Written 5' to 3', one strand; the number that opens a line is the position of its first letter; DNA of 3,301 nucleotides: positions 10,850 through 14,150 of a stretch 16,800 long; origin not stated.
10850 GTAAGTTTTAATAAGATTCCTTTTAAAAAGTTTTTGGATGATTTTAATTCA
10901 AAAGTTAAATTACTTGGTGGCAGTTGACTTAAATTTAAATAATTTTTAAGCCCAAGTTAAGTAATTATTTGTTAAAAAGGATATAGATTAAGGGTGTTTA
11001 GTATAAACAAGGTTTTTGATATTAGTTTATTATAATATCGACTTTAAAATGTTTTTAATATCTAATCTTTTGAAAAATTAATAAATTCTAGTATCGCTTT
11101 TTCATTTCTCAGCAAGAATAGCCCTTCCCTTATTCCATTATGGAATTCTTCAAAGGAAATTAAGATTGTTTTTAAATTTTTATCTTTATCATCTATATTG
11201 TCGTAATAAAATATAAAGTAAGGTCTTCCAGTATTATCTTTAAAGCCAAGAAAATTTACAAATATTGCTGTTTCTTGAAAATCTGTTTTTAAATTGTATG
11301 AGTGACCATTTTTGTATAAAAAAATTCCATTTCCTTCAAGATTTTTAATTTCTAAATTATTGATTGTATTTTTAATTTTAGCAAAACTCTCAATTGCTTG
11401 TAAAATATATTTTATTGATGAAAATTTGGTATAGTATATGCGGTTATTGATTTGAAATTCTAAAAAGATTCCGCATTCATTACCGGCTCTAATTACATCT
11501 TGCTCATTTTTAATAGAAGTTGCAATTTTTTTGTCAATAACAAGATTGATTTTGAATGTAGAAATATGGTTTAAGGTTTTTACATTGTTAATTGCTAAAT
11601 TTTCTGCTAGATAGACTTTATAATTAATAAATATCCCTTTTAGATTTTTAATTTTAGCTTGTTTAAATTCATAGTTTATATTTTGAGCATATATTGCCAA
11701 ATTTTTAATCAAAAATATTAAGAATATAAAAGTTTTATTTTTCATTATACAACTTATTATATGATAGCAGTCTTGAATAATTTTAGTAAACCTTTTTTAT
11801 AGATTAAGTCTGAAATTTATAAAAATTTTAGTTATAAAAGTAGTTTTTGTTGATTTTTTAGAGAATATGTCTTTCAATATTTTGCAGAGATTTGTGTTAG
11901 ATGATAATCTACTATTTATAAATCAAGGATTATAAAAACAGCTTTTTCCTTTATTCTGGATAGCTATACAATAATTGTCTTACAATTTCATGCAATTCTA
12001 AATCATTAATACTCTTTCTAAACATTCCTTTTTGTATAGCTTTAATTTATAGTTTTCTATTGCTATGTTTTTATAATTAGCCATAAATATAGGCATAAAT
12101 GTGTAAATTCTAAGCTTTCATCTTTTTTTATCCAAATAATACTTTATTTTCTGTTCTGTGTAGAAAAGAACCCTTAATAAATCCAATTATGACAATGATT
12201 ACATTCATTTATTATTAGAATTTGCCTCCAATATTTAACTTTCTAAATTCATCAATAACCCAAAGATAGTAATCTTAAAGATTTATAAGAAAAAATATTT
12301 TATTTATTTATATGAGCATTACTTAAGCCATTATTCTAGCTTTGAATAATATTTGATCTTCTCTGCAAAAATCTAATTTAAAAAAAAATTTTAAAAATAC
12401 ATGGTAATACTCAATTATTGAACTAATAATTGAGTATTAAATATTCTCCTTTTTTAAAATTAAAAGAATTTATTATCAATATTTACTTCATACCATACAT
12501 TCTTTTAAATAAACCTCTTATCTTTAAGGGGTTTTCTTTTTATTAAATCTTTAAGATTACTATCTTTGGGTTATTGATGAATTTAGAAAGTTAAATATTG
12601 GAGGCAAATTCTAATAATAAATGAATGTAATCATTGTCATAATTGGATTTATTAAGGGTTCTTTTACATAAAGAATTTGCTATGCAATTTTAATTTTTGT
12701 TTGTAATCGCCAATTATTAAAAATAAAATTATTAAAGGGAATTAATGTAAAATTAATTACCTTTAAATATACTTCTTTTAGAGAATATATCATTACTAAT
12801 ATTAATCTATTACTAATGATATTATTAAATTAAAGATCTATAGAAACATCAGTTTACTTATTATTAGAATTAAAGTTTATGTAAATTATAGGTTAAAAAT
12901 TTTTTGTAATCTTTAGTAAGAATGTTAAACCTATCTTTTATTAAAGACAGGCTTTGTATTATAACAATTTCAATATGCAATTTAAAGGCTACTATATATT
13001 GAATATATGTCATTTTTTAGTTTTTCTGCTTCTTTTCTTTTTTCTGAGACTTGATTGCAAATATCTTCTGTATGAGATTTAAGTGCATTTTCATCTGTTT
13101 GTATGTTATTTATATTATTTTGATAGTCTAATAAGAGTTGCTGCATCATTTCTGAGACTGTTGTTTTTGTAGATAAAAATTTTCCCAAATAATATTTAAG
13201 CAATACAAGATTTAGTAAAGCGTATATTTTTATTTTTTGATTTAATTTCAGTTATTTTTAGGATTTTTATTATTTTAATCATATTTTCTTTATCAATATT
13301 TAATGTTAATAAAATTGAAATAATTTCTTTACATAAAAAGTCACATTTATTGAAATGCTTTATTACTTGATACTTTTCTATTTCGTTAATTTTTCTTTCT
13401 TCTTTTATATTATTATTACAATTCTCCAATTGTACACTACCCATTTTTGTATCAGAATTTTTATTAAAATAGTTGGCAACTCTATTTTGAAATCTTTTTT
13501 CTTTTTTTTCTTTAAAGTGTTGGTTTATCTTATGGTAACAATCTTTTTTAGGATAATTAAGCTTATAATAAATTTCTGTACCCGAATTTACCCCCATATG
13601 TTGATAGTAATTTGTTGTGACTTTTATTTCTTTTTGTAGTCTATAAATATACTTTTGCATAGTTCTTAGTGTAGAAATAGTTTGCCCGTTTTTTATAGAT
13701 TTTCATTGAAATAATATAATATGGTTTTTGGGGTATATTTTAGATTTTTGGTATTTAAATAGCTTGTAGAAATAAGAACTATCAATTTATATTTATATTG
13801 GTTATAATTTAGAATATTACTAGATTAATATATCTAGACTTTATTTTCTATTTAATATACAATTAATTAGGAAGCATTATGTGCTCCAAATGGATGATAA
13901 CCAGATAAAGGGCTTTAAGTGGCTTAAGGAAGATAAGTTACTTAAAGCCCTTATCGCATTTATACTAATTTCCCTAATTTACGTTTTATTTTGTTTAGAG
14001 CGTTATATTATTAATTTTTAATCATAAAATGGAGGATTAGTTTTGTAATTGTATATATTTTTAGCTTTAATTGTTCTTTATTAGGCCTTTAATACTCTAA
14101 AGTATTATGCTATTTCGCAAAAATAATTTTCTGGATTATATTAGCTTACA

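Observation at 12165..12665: Perfect 121-bp inverted repeat flanking a 258-bp core that contains its own 14-bp-arm hairpin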

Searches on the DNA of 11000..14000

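Call 13: search_rna_families(source=window, start=11000, end=14000, threshold=evalue, max_evalue=1)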
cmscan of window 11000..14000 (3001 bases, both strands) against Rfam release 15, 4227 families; matches with E-value up to 1: 1.
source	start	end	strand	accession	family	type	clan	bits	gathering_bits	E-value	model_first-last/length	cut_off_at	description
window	13890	13963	+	RF03799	mir-3202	Gene; miRNA;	-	21.4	90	0.49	1-79/79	no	mir-3202 microRNA precursor family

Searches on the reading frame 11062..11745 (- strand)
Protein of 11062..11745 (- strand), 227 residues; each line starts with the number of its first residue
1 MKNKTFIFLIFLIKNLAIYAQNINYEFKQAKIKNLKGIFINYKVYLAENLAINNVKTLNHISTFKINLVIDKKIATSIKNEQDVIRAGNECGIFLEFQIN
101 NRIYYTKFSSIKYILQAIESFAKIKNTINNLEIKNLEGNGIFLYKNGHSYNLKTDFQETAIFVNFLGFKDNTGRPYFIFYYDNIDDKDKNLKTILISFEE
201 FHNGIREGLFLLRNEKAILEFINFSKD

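Call 82: search_protein_families(library=pfam, proteins=[window:11062-11745:-], max_evalue=0.01)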
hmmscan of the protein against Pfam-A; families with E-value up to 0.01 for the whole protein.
window:11062-11745:- (227 aa): 1 family
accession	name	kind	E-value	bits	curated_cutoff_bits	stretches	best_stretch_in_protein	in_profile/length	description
PF18161.7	ISP1_C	-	0.0045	17.3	25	0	95-166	35-105/107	ISP1 C-terminal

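Call 94: find_encoding_contigs(protein=window:11062-11745:-, flank=2500, max_places=10)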
Protein window:11062-11745:- (227 aa): 24 contigs read that carry it; 7 places shown.
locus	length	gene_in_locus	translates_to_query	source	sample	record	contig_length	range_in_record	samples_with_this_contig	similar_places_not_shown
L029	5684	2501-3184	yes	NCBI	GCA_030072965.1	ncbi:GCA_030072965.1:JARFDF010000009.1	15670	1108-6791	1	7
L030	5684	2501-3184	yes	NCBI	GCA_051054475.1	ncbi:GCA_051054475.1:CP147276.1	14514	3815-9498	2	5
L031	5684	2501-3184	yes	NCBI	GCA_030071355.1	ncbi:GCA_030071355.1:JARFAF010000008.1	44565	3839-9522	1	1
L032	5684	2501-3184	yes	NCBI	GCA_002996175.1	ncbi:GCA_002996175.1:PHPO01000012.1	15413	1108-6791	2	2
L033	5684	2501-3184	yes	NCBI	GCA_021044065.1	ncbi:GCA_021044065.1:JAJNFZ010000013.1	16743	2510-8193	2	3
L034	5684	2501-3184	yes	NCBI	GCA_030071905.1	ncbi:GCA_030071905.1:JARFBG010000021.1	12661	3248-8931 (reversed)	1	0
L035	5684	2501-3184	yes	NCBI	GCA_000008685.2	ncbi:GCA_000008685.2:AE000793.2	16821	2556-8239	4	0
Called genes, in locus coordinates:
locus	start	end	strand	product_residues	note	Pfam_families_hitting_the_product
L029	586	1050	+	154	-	PF02414:Borrelia_orfA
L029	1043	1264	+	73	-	PF05714:PFam54_60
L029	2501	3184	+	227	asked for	-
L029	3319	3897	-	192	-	-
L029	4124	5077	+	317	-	-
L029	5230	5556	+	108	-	-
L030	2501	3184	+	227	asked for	-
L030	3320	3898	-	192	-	-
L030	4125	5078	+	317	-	-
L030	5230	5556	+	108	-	-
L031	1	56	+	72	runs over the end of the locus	PF13382:Adenine_deam_C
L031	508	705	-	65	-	-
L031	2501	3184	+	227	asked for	-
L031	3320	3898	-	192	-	-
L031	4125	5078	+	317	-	-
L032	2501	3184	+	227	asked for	-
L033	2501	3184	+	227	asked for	-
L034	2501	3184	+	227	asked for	-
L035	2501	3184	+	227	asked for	-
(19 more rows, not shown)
